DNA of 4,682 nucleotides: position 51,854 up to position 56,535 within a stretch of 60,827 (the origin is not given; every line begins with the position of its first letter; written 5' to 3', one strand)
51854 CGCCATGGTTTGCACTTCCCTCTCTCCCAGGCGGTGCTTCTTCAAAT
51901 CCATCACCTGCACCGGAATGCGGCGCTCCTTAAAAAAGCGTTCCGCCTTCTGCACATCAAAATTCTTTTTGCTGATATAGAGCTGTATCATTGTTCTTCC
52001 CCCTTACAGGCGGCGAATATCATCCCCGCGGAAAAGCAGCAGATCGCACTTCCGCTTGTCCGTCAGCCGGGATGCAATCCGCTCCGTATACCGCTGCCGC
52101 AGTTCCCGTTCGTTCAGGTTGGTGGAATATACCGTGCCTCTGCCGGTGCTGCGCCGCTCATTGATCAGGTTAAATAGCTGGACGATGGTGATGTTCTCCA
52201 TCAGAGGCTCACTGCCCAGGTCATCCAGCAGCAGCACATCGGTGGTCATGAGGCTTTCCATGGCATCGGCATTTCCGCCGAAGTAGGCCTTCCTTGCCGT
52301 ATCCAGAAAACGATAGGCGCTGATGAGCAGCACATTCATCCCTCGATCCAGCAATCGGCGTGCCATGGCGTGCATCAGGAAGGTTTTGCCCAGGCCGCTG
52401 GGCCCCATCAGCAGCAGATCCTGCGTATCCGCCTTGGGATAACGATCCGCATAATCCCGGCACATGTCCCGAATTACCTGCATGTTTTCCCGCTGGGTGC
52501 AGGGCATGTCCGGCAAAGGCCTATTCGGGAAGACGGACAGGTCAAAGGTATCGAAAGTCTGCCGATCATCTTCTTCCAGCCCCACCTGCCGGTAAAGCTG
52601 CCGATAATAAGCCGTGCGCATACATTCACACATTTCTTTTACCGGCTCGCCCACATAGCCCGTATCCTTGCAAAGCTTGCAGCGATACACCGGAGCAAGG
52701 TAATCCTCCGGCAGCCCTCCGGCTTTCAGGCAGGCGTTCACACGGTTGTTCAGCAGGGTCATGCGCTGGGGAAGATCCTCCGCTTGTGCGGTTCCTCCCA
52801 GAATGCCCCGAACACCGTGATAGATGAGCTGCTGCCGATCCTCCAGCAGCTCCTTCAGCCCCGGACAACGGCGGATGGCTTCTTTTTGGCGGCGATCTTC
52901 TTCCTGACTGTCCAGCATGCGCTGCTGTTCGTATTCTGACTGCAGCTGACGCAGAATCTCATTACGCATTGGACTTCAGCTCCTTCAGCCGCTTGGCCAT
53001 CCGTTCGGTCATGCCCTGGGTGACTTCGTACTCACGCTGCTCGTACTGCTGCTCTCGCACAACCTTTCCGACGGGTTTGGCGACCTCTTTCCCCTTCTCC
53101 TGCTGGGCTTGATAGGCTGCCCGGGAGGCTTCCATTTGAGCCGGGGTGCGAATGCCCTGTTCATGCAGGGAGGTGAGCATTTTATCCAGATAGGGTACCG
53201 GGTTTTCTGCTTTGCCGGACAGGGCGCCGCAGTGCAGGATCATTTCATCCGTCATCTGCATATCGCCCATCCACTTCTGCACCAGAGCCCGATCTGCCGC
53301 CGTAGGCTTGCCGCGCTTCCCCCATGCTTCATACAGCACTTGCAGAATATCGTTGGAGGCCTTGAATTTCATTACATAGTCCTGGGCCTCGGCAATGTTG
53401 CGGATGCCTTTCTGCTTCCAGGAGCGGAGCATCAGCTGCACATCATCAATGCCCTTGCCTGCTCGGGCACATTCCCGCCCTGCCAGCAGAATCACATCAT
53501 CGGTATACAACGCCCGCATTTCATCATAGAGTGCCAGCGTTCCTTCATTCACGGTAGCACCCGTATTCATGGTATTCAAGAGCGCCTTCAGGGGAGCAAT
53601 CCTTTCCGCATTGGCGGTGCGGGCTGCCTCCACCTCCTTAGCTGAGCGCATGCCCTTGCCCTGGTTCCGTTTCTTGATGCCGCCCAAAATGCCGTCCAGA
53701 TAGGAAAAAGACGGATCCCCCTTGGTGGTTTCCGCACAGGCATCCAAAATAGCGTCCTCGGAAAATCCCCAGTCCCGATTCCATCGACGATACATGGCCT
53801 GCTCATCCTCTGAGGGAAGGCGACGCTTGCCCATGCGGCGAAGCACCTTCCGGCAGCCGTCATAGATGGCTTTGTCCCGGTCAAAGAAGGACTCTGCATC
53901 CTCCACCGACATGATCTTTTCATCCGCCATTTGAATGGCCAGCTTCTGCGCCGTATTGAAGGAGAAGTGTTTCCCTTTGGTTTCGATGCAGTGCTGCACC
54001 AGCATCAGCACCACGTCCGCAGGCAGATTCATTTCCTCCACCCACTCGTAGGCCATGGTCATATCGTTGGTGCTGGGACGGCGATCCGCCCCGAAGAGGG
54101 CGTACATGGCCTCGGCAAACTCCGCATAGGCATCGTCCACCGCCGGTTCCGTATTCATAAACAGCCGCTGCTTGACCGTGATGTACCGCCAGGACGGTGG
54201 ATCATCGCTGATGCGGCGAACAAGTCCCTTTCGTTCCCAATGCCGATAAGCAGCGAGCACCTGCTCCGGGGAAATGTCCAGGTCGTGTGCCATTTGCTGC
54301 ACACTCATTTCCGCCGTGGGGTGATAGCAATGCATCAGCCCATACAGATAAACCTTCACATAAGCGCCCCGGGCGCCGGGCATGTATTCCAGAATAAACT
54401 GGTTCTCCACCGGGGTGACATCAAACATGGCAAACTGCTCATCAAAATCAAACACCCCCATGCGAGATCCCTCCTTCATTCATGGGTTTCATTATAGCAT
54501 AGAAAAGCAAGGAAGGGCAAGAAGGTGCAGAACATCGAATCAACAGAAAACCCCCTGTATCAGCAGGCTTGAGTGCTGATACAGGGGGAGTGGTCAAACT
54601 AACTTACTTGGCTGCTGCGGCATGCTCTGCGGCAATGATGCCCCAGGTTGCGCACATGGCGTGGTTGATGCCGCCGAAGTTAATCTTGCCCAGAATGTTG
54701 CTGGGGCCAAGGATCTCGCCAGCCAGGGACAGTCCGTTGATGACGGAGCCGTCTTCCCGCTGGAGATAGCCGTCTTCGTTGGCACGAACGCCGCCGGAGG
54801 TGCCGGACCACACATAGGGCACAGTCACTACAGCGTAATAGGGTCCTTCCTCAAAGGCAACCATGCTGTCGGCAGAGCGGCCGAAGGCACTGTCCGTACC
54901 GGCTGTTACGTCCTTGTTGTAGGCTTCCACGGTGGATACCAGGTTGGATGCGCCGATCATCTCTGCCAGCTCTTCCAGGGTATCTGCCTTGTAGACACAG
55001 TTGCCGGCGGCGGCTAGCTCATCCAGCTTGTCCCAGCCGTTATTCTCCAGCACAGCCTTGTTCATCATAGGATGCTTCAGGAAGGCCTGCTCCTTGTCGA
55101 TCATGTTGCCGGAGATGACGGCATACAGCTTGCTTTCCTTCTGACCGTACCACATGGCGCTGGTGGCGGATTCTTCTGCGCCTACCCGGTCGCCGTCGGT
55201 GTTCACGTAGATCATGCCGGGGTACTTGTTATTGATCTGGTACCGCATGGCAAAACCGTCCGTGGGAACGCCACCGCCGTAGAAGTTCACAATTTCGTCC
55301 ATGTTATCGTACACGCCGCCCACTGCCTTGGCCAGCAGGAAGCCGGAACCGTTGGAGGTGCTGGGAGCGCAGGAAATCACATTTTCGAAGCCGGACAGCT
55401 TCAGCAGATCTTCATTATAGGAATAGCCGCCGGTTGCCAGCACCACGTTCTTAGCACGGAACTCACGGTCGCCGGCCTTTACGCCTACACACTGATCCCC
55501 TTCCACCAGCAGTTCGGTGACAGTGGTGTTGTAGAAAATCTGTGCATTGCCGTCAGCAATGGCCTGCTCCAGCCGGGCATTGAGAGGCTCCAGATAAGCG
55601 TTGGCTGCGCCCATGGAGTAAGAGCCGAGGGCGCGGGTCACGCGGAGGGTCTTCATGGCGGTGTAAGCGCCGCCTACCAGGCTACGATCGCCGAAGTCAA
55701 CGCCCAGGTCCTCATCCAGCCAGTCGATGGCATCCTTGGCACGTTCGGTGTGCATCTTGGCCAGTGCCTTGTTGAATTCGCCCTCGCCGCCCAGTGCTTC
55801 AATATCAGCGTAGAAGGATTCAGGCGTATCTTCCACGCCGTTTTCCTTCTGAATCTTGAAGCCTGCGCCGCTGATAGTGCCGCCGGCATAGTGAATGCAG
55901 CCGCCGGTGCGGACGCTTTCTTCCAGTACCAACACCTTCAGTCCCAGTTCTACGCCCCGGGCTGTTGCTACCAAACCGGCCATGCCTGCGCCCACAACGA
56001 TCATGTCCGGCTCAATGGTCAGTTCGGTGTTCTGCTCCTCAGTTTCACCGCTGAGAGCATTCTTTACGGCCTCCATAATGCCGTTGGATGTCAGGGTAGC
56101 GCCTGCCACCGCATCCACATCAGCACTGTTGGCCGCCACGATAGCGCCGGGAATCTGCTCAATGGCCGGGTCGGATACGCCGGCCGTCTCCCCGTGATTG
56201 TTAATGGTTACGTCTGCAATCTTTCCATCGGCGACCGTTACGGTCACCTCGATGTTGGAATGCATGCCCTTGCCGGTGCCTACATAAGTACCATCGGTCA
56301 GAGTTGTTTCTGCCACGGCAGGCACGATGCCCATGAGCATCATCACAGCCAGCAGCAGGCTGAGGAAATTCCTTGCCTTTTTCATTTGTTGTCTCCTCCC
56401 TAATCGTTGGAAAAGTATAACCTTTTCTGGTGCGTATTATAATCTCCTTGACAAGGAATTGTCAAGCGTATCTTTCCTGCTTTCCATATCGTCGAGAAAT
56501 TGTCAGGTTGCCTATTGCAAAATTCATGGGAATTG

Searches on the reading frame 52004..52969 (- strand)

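Call 72: search_protein_families(library=pfam, proteins=[window:52004-52969:-], max_evalue=0.00001)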
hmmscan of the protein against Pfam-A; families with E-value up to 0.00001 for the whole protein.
window:52004-52969:- (321 aa): 3 families
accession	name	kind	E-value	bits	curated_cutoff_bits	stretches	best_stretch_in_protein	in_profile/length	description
PF01695.23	IstB_IS21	-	1.5e-12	47.9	24.1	1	181-286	91-195/238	IstB-like ATP binding protein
PF00308.24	Bac_DnaA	-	4.1e-09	37.3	23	1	176-303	29-156/162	Bacterial DnaA ATPAse domain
PF00004.35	AAA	-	8.6e-06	26.7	21.2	0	185-252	1-67/131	ATPase family associated with various cellular activities (AAA)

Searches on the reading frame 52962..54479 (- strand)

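Call 72: search_protein_families(library=pfam, proteins=[window:52962-54479:-], max_evalue=0.00001)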
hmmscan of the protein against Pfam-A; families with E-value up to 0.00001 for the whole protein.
window:52962-54479:- (505 aa): 1 family
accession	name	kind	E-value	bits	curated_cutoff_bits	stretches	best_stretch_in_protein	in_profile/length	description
PF07261.16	DnaB_2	-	5.2e-33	113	22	1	133-197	10-72/74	Replication initiation and membrane attachment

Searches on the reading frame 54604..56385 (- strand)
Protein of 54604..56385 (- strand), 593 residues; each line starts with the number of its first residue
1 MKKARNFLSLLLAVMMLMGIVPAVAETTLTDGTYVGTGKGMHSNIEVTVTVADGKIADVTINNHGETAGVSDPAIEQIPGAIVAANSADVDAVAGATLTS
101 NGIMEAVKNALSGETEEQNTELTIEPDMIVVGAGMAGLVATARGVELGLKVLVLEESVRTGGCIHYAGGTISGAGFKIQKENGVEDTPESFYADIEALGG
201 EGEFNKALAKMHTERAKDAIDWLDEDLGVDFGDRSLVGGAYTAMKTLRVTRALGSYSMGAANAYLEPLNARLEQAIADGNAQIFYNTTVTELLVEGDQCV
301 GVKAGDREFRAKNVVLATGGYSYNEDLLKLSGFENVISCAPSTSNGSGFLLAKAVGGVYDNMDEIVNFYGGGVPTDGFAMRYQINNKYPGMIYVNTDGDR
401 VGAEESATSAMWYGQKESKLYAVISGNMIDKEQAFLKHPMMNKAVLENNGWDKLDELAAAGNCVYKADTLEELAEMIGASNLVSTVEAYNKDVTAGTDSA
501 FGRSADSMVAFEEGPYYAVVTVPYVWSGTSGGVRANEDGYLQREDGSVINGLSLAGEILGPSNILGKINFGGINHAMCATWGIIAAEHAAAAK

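Call 72: search_protein_families(library=pfam, proteins=[window:54604-56385:-], max_evalue=0.00001)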
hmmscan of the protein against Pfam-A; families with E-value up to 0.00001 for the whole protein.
window:54604-56385:- (593 aa): 7 families
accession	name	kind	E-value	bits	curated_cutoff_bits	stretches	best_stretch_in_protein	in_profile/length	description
PF00890.30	FAD_binding_2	-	2.6e-40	139.4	20.4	1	127-559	1-399/414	FAD binding domain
PF04205.19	FMN_bind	-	1.4e-17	64.6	22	1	40-112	1-77/77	FMN-binding domain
PF01266.30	DAO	-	3.7e-12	46.9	27.9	1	127-326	1-208/353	FAD dependent oxidoreductase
PF03486.20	HI0933_like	-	1.3e-11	44.9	50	0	271-566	114-227/244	HI0933-like protein Rossmann domain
PF12831.13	FAD_oxidored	-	5.9e-08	32.9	27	1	127-319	1-145/416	FAD dependent oxidoreductase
PF07992.20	Pyr_redox_2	-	7.1e-07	29.4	26.1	1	127-338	2-125/291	Pyridine nucleotide-disulphide oxidoreductase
PF01946.23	Thi4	-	7.4e-06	25.8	26.2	0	123-168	15-61/235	Thi4 family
